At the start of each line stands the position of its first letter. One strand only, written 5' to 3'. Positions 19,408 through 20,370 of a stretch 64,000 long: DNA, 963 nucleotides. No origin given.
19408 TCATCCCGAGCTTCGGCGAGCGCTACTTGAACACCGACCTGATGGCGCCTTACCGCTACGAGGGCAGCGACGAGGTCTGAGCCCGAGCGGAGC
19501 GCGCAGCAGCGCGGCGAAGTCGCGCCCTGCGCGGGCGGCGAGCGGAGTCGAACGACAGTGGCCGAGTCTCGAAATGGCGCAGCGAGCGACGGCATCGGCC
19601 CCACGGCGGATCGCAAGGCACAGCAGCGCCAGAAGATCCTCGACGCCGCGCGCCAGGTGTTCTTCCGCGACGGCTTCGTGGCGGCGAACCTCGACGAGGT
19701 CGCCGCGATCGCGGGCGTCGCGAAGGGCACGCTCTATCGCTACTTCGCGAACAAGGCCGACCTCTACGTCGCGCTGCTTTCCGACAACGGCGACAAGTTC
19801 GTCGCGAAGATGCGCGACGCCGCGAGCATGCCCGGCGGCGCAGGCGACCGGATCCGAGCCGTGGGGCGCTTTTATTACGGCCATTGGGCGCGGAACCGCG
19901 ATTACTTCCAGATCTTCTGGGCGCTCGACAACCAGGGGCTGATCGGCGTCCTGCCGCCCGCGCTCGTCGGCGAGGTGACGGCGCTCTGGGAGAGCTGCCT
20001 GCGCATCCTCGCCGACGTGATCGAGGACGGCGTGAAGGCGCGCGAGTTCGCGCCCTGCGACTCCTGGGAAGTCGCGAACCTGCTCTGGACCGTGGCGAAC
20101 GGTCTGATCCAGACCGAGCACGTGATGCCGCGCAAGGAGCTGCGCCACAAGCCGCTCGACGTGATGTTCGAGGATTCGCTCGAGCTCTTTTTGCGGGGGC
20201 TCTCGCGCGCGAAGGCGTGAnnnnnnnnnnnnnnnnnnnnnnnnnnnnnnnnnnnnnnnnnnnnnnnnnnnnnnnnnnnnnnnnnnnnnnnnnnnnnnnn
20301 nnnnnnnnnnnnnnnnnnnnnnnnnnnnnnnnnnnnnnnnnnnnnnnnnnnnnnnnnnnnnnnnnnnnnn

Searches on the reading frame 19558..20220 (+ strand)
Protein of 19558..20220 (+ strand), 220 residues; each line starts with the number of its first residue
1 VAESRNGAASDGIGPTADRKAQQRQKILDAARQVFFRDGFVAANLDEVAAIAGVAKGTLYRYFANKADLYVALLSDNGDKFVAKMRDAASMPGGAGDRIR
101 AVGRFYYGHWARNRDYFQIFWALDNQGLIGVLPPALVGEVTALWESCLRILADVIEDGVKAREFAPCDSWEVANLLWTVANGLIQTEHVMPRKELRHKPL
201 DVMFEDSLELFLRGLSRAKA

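Call 18: find_encoding_contigs(protein=window:19558-20220:+, flank=10000, max_places=10)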
Protein window:19558-20220:+ (220 aa): no gene with exactly this product is on record in the collection.

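Call 27: find_homologous_proteins(query=window:19558-20220:+)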
Query window:19558-20220:+ (220 aa): 1249 proteins with E <= 0.001 among 2166 candidates; the best 120 are listed.
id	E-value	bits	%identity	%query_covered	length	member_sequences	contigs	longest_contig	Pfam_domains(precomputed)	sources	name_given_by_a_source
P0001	7.1e-143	492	100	100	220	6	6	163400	PF00440.30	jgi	jgi:AcrR family transcriptional regulator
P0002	2.3e-124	431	93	91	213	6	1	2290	PF00440.30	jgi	jgi:AcrR family transcriptional regulator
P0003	4.9e-123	427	91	93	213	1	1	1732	PF00440.30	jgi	-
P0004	1.1e-122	426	91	93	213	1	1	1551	PF00440.30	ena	-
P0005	1.0e-121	422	91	92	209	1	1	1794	PF00440.30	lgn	-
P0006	3.1e-121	421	91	93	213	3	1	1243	PF00440.30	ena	-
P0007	9.0e-121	419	89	93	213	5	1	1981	PF00440.30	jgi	jgi:AcrR family transcriptional regulator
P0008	2.4e-120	418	89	93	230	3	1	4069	PF00440.30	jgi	jgi:AcrR family transcriptional regulator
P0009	4.9e-120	417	89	93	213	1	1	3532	PF00440.30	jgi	jgi:AcrR family transcriptional regulator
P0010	3.8e-118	411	84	100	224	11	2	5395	PF00440.30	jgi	jgi:AcrR family transcriptional regulator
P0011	1.4e-117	409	84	97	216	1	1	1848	PF00440.30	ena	-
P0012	1.5e-117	409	85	96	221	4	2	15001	PF00440.30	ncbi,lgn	-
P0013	4.8e-116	404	83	99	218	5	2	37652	PF00440.30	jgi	jgi:AcrR family transcriptional regulator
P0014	4.4e-115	401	83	96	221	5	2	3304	PF00440.30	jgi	jgi:AcrR family transcriptional regulator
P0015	1.5e-114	399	86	92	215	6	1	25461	PF00440.30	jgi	jgi:AcrR family transcriptional regulator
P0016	2.9e-114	398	86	91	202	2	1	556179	PF00440.30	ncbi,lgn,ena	-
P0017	8.4e-114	397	85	95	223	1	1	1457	PF00440.30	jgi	jgi:AcrR family transcriptional regulator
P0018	8.2e-113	393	87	90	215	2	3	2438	PF00440.30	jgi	jgi:AcrR family transcriptional regulator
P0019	2.6e-112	392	83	92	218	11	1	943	PF00440.30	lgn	-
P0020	3.8e-112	391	81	98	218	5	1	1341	PF00440.30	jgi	-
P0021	8.8e-112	390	79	99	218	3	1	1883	PF00440.30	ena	-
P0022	8.2e-111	387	79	99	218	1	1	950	PF00440.30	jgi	jgi:AcrR family transcriptional regulator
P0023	4.6e-106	371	81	91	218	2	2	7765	PF00440.30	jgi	jgi:AcrR family transcriptional regulator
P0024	1.3e-105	370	78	94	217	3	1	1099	PF00440.30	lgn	-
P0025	1.8e-102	360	73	100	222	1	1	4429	PF00440.30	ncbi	-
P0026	1.6e-94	334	73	90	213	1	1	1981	PF00440.30,PF17932.7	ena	-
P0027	2.3e-94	333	79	84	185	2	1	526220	PF00440.30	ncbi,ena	-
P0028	7.1e-93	328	70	94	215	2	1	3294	PF00440.30,PF17932.7,PF08360.16,PF16925.11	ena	-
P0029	9.4e-93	328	70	98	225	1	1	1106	PF00440.30,PF17932.7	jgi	jgi:AcrR family transcriptional regulator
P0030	7.6e-92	325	72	90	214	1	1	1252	PF00440.30,PF17932.7,PF08360.16,PF16925.11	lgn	-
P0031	9.7e-92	324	72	91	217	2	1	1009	PF00440.30,PF17932.7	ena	-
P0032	9.9e-92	324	72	90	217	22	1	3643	PF00440.30,PF13305.12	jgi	jgi:AcrR family transcriptional regulator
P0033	1.1e-91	324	69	94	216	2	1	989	PF00440.30,PF17932.7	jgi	jgi:AcrR family transcriptional regulator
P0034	1.4e-91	324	71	94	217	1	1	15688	PF00440.30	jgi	-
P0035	1.4e-91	324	72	91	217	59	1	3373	PF00440.30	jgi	jgi:AcrR family transcriptional regulator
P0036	1.4e-91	324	71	90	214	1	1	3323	PF00440.30,PF17932.7,PF08360.16,PF16925.11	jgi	jgi:AcrR family transcriptional regulator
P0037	1.6e-91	324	68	95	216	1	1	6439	PF00440.30,PF17932.7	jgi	jgi:AcrR family transcriptional regulator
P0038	2.3e-91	323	72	90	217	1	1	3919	PF00440.30,PF17932.7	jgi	jgi:AcrR family transcriptional regulator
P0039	3.7e-91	323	71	90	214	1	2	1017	PF00440.30,PF17932.7,PF16925.11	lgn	-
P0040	4.8e-91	322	72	91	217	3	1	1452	PF00440.30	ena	-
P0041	1.4e-90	321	70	91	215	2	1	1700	PF00440.30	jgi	-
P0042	2.0e-90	320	71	93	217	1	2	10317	PF00440.30,PF13305.12,PF17932.7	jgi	jgi:AcrR family transcriptional regulator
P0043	2.5e-90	320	70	91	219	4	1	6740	PF00440.30,PF17932.7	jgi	jgi:TetR/AcrR family transcriptional regulator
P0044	3.3e-90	319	72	91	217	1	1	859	PF00440.30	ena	-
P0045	3.4e-90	319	66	96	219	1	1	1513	PF00440.30,PF13305.12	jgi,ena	-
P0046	4.0e-90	319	70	90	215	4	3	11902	PF00440.30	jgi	jgi:TetR/AcrR family transcriptional regulator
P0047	4.5e-90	319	71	90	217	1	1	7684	PF00440.30,PF17932.7,PF08360.16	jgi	jgi:AcrR family transcriptional regulator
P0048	6.3e-90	319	71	90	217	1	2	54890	PF00440.30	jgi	-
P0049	9.0e-90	318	71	91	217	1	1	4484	PF00440.30,PF13305.12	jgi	jgi:AcrR family transcriptional regulator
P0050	9.3e-90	318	72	90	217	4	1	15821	PF00440.30,PF13305.12,PF17932.7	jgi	jgi:AcrR family transcriptional regulator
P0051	1.2e-89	318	69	95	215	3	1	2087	PF00440.30,PF17932.7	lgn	-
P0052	1.8e-89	317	68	90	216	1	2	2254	PF00440.30,PF17932.7,PF17935.7,PF16925.11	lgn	-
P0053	2.4e-89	317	71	90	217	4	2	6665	PF00440.30,PF17932.7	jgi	jgi:AcrR family transcriptional regulator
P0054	3.8e-89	316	68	95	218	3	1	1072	PF00440.30,PF17932.7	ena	-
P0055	5.5e-89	315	69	90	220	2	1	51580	PF00440.30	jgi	-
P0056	1.6e-88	314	68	95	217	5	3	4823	PF00440.30,PF17932.7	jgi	jgi:AcrR family transcriptional regulator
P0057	3.5e-88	313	68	91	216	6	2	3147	PF00440.30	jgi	jgi:AcrR family transcriptional regulator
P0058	6.2e-88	312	68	92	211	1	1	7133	PF00440.30,PF17932.7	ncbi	ncbi:MAG: TetR/AcrR family transcriptional regulator [Myxococcota bacterium]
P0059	1.2e-87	311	68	90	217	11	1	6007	PF00440.30,PF17932.7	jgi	jgi:AcrR family transcriptional regulator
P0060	3.5e-87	310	64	98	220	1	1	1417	PF00440.30,PF17932.7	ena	-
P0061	6.6e-87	309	70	90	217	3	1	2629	PF00440.30,PF17932.7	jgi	jgi:AcrR family transcriptional regulator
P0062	7.1e-87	309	65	97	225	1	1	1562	PF00440.30,PF17932.7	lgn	-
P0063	9.7e-87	308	68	90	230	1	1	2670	PF00440.30,PF17932.7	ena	-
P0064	1.0e-86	308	68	90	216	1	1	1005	PF00440.30,PF13305.12,PF17932.7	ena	-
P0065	3.4e-86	306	65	98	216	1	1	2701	PF00440.30,PF17932.7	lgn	-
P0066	4.6e-86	306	67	92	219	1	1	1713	PF00440.30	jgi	-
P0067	5.9e-86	306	67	90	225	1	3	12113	PF00440.30,PF17932.7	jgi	jgi:AcrR family transcriptional regulator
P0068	5.9e-86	306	67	90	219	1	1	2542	PF00440.30,PF13305.12,PF17932.7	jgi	jgi:AcrR family transcriptional regulator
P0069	6.2e-86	305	65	94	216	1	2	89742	PF00440.30,PF17932.7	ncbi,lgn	-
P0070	7.2e-86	305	66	91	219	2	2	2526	PF00440.30,PF17932.7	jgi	jgi:TetR/AcrR family transcriptional regulator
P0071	8.0e-86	305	67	90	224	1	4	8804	PF00440.30,PF17932.7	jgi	jgi:AcrR family transcriptional regulator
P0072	8.2e-86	305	67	90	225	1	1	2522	PF00440.30,PF17932.7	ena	-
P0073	8.4e-86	305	67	90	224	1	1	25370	PF00440.30,PF17932.7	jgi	jgi:AcrR family transcriptional regulator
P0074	1.0e-85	305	68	90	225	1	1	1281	PF00440.30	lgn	-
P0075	1.6e-85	304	65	95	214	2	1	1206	PF00440.30,PF17932.7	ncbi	-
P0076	1.7e-85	304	66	92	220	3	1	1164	PF00440.30,PF17932.7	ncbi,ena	-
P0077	2.3e-85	304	68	90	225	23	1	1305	PF00440.30,PF17932.7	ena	-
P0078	2.5e-85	303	65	95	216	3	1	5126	PF00440.30,PF13305.12,PF17932.7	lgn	-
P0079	2.6e-85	303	67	90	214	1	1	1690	PF00440.30,PF17932.7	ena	-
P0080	3.6e-85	303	65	90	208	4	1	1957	PF00440.30,PF13305.12,PF17932.7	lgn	-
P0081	6.0e-85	302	65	95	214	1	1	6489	PF00440.30,PF13305.12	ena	-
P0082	6.1e-85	302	65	95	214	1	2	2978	PF00440.30,PF13305.12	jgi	jgi:AcrR family transcriptional regulator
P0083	8.6e-85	302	67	90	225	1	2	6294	PF00440.30,PF17932.7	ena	-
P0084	1.1e-84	301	66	90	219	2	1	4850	PF00440.30,PF17932.7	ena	-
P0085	1.5e-84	301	64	97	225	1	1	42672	PF00440.30,PF17932.7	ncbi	-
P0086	1.5e-84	301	66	91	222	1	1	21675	PF00440.30,PF17932.7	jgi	jgi:AcrR family transcriptional regulator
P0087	2.0e-83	297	72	84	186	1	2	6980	PF00440.30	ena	-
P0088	3.9e-83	296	66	90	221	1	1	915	PF00440.30,PF17932.7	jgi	jgi:TetR/AcrR family transcriptional regulator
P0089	9.6e-83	295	65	94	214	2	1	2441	PF00440.30,PF13305.12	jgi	jgi:AcrR family transcriptional regulator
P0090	1.0e-82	295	71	84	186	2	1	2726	PF00440.30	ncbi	-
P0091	1.2e-82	295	66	92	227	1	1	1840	PF00440.30,PF13305.12,PF17932.7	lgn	-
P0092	1.6e-82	294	71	84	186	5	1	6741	PF00440.30,PF17932.7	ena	-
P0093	1.6e-82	294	62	91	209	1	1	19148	PF00440.30,PF13305.12,PF17932.7,PF08360.16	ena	-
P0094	2.1e-82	294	71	84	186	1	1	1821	PF00440.30,PF17932.7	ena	-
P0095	2.2e-82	294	65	90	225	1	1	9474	PF00440.30,PF17932.7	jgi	jgi:AcrR family transcriptional regulator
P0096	3.5e-82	293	72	84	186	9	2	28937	PF00440.30,PF13305.12,PF17932.7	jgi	-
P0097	4.3e-82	293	66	90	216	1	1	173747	PF00440.30,PF17932.7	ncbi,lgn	-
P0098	4.8e-82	293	69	83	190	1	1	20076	PF00440.30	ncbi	-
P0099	5.1e-82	293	65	94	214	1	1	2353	PF00440.30,PF17932.7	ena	-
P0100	7.9e-82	292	65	94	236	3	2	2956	PF00440.30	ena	-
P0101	9.6e-82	292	63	91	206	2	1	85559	PF00440.30,PF17932.7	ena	-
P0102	1.0e-81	292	62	99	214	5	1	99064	PF00440.30,PF17932.7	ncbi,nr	ncbi:MAG: TetR/AcrR family transcriptional regulator [bacterium]|nr:TetR/AcrR family transcriptional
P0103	2.1e-81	291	70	84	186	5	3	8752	PF00440.30,PF13305.12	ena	-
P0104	2.3e-81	291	59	100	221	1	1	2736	PF00440.30,PF17932.7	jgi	-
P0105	2.8e-81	290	65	90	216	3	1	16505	PF00440.30,PF13305.12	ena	-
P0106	4.1e-81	290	62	96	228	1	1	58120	PF00440.30,PF13305.12,PF17932.7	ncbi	-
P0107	6.1e-81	289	70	84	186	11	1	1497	PF00440.30,PF17932.7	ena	-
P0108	6.5e-81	289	64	91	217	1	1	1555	PF00440.30,PF17932.7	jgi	jgi:AcrR family transcriptional regulator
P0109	1.0e-80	288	63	93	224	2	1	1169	PF00440.30,PF17932.7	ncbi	-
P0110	1.1e-80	288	71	84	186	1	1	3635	PF00440.30,PF13305.12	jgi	jgi:AcrR family transcriptional regulator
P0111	1.2e-80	288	65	92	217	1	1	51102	PF00440.30,PF17932.7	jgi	jgi:AcrR family transcriptional regulator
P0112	1.6e-80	288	64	93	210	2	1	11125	PF00440.30,PF13305.12,PF17932.7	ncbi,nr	ncbi:MAG: TetR/AcrR family transcriptional regulator [bacterium]|nr:TetR/AcrR family transcriptional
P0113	1.7e-80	288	63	91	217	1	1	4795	PF00440.30,PF17932.7,PF17938.7,PF16925.11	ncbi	-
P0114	2.0e-80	287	64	95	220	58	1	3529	PF00440.30,PF17932.7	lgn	-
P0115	2.5e-80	287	68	83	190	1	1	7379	PF00440.30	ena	-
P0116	3.5e-80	287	65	94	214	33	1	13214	PF00440.30,PF17932.7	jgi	-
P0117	4.1e-80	286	64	94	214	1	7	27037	PF00440.30,PF17932.7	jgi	jgi:AcrR family transcriptional regulator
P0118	4.6e-80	286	58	98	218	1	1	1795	PF00440.30,PF17932.7,PF17935.7,PF08360.16,PF16925.11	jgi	jgi:AcrR family transcriptional regulator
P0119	5.4e-80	286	63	91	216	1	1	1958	PF00440.30,PF17932.7,PF17935.7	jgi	jgi:TetR/AcrR family transcriptional regulator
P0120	7.7e-80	286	65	90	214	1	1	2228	PF00440.30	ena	-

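Call 28: find_encoding_contigs(protein=P0016, flank=10000, max_places=3)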
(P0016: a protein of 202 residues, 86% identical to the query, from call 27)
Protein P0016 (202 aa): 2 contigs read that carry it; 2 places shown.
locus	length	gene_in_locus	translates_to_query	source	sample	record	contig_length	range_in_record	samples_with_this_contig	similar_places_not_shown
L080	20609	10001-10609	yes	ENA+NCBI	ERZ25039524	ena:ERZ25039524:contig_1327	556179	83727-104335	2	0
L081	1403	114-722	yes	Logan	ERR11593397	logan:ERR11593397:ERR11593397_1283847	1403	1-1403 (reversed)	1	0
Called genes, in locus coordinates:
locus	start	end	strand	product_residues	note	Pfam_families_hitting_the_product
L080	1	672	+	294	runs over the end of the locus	-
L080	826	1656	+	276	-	-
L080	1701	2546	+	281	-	PF00490:ALAD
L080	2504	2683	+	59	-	PF00490:ALAD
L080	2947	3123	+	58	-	-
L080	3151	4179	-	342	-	PF00296:Bac_luciferase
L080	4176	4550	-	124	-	-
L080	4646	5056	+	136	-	PF00571:CBS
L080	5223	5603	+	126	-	PF00582:Usp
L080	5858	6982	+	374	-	PF00582:Usp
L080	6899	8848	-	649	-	-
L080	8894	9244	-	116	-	-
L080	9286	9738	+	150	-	PF00291:PALP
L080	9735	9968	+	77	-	PF00291:PALP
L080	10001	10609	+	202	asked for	PF00440:TetR_N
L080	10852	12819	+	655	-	PF02739:5_3_exonuc_N, PF01367:5_3_exonuc, PF00476:DNA_pol_A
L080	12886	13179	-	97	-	-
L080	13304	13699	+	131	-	PF00476:DNA_pol_A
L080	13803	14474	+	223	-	PF07638:Sigma70_ECF, PF04542:Sigma70_r2, PF08281:Sigma70_r4_2, PF04545:Sigma70_r4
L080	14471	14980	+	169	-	-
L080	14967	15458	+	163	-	-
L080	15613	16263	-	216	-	PF01243:PNPOx_N, PF10590:PNP_phzG_C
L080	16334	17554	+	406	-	PF00296:Bac_luciferase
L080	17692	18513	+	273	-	-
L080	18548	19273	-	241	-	PF00005:ABC_tran, PF08402:TOBE_2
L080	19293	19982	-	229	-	-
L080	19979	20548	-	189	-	-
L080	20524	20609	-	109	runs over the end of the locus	-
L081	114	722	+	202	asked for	PF00440:TetR_N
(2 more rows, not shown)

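Call 29: find_encoding_contigs(protein=P0008, flank=5000, max_places=3)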
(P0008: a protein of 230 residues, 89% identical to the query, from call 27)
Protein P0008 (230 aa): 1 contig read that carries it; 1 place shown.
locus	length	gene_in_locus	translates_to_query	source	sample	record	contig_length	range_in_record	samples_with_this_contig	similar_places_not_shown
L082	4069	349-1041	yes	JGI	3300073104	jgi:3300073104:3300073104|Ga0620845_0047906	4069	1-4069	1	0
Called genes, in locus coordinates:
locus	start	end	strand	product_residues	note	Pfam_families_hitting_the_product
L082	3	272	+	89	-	?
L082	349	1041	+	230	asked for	PF00440:TetR_N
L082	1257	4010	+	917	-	PF02739:5_3_exonuc_N, PF01367:5_3_exonuc, PF00476:DNA_pol_A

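Call 30: find_encoding_contigs(protein=P0015, flank=10000, max_places=3)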
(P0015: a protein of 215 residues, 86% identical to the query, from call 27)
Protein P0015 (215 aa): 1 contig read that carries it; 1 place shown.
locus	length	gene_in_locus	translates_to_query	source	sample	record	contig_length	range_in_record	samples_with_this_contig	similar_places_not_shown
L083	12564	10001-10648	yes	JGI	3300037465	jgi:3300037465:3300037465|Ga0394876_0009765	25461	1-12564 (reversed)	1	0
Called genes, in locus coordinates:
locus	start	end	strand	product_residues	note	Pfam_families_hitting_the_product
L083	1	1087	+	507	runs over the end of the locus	PF00590:TP_methylase, PF02602:HEM4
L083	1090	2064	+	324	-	PF00490:ALAD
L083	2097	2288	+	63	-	-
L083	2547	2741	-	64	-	-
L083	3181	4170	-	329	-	PF00296:Bac_luciferase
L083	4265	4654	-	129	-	-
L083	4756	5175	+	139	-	PF00571:CBS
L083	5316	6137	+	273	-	PF00582:Usp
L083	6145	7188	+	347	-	PF04613:LpxD, PF25084:LbH_EIF2B (weak), PF25087:GMPPB_C, PF00132:Hexapep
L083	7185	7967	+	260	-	PF01351:RNase_HII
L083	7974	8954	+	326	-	PF01142:TruD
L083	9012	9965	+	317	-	PF00291:PALP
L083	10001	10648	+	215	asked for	PF00440:TetR_N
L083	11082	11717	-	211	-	PF02798:GST_N, PF13417:GST_N_3, PF13409:GST_N_2, PF13410:GST_C_2, PF00043:GST_C, PF14497:GST_C_3 (weak)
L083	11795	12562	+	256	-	?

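Call 35: find_encoding_contigs(protein=P0013, flank=10000, max_places=4)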
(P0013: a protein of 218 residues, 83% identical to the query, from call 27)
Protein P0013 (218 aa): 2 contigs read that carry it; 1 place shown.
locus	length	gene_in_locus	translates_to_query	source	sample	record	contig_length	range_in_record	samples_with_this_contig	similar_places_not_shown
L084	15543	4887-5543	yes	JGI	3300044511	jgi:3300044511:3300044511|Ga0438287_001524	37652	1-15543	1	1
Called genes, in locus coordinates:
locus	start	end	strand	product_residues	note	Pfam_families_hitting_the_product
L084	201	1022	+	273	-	PF00582:Usp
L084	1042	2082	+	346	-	-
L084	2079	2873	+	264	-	PF01351:RNase_HII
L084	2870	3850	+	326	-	PF01142:TruD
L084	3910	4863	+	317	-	PF00291:PALP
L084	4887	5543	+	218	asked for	PF00440:TetR_N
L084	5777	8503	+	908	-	PF02739:5_3_exonuc_N, PF01367:5_3_exonuc, PF00476:DNA_pol_A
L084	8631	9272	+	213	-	PF07638:Sigma70_ECF, PF04542:Sigma70_r2, PF08281:Sigma70_r4_2, PF04545:Sigma70_r4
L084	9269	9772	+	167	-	-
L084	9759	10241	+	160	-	-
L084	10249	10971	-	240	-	PF01243:PNPOx_N, PF12766:Pyridox_oxase_2, PF10590:PNP_phzG_C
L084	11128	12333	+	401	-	PF00296:Bac_luciferase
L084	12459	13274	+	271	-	-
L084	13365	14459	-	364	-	PF00005:ABC_tran, PF08402:TOBE_2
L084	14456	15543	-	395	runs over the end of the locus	-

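Call 36: find_encoding_contigs(protein=P0027, flank=10000, max_places=3)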
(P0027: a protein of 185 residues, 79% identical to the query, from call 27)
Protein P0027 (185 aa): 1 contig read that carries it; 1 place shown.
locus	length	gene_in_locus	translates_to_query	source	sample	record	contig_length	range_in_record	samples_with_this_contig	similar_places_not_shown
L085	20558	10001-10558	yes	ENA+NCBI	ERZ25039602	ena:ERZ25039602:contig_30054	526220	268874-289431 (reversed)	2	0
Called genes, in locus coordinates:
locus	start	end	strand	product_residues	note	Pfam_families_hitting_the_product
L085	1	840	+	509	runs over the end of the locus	PF00590:TP_methylase, PF02602:HEM4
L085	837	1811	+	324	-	PF00490:ALAD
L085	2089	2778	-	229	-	PF00106:adh_short, PF08659:KR (weak), PF13561:adh_short_C2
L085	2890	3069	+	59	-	-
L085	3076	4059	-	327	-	PF00296:Bac_luciferase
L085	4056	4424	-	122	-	-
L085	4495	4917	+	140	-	PF00571:CBS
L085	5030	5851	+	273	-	PF00582:Usp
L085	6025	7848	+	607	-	PF04613:LpxD, PF25084:LbH_EIF2B (faint), PF25087:GMPPB_C, PF14602:Hexapep_2 (faint), PF00132:Hexapep, PF01351:RNase_HII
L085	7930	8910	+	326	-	PF01142:TruD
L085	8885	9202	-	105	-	-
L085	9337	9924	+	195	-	PF00291:PALP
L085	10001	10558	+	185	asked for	PF00440:TetR_N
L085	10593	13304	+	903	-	PF02739:5_3_exonuc_N, PF01367:5_3_exonuc, PF00476:DNA_pol_A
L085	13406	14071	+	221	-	PF07638:Sigma70_ECF, PF04542:Sigma70_r2, PF08281:Sigma70_r4_2, PF04545:Sigma70_r4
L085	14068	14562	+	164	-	-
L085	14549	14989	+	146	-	-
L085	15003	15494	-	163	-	PF01243:PNPOx_N, PF10590:PNP_phzG_C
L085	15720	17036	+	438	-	PF00296:Bac_luciferase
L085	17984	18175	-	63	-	-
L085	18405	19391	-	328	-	PF00115:COX1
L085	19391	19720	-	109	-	PF00115:COX1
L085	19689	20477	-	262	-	-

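Call 37: find_encoding_contigs(protein=P0012, flank=10000, max_places=4)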
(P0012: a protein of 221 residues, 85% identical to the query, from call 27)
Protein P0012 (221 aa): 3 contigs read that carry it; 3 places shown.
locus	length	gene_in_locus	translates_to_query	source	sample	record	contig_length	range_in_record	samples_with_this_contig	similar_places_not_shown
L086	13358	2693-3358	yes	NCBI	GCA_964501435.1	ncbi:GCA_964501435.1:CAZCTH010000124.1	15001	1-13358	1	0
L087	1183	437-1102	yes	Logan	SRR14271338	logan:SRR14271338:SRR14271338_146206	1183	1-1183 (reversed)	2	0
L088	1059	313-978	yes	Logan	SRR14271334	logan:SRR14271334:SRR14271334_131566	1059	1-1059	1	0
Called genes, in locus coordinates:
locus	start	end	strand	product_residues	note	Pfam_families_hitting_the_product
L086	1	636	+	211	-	?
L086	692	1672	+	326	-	PF01142:TruD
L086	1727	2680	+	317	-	PF00291:PALP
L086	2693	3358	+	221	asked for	PF00440:TetR_N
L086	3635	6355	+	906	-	PF02739:5_3_exonuc_N, PF01367:5_3_exonuc, PF00476:DNA_pol_A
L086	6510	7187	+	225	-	PF07638:Sigma70_ECF, PF04542:Sigma70_r2, PF08281:Sigma70_r4_2, PF04545:Sigma70_r4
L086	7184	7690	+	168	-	-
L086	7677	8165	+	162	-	-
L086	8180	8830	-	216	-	PF01243:PNPOx_N, PF12766:Pyridox_oxase_2, PF10590:PNP_phzG_C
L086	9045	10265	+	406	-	PF00296:Bac_luciferase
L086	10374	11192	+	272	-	-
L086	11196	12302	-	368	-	PF00005:ABC_tran, PF13304:AAA_21 (faint), PF08402:TOBE_2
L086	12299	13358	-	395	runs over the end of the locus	-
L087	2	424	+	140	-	?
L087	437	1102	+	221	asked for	PF00440:TetR_N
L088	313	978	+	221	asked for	PF00440:TetR_N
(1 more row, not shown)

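Call 70: find_encoding_contigs(protein=P0002, flank=5000, max_places=6)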
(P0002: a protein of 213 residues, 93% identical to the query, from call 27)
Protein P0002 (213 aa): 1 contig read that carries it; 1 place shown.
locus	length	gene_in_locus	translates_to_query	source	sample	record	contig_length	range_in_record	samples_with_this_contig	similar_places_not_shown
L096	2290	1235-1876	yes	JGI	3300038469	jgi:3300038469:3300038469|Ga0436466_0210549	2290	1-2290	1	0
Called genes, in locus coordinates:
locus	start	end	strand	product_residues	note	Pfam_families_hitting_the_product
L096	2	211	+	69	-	?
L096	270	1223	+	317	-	PF00291:PALP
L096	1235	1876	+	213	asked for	PF00440:TetR_N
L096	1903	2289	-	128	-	?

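Call 99: list_cluster_members(proteins=[P0012, P0016, P0027, P0130, P0001])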
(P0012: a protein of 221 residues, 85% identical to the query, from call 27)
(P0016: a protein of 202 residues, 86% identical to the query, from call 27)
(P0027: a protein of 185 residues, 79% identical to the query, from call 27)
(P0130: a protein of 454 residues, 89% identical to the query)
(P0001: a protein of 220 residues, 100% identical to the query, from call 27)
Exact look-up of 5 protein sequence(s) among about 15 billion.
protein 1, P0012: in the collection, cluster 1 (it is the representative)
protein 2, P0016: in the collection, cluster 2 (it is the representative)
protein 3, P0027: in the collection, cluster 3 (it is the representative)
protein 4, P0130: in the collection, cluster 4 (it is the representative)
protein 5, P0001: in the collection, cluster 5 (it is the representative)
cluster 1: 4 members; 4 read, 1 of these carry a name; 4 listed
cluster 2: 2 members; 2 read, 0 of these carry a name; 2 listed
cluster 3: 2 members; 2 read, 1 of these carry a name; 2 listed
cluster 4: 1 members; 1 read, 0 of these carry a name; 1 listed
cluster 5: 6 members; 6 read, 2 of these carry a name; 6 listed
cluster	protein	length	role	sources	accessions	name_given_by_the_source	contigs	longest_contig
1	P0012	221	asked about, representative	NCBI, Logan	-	-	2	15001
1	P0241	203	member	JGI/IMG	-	AcrR family transcriptional regulator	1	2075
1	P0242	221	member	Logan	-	-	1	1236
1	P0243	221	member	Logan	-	-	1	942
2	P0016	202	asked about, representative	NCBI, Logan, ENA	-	-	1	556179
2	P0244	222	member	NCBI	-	-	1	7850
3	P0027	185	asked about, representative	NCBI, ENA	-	-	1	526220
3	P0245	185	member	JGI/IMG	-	AcrR family transcriptional regulator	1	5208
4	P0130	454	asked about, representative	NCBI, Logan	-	-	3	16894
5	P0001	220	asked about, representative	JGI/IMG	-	AcrR family transcriptional regulator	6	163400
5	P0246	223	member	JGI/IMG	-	AcrR family transcriptional regulator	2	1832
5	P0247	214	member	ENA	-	-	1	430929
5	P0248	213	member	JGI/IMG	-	-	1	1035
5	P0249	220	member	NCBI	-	-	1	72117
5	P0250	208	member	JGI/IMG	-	-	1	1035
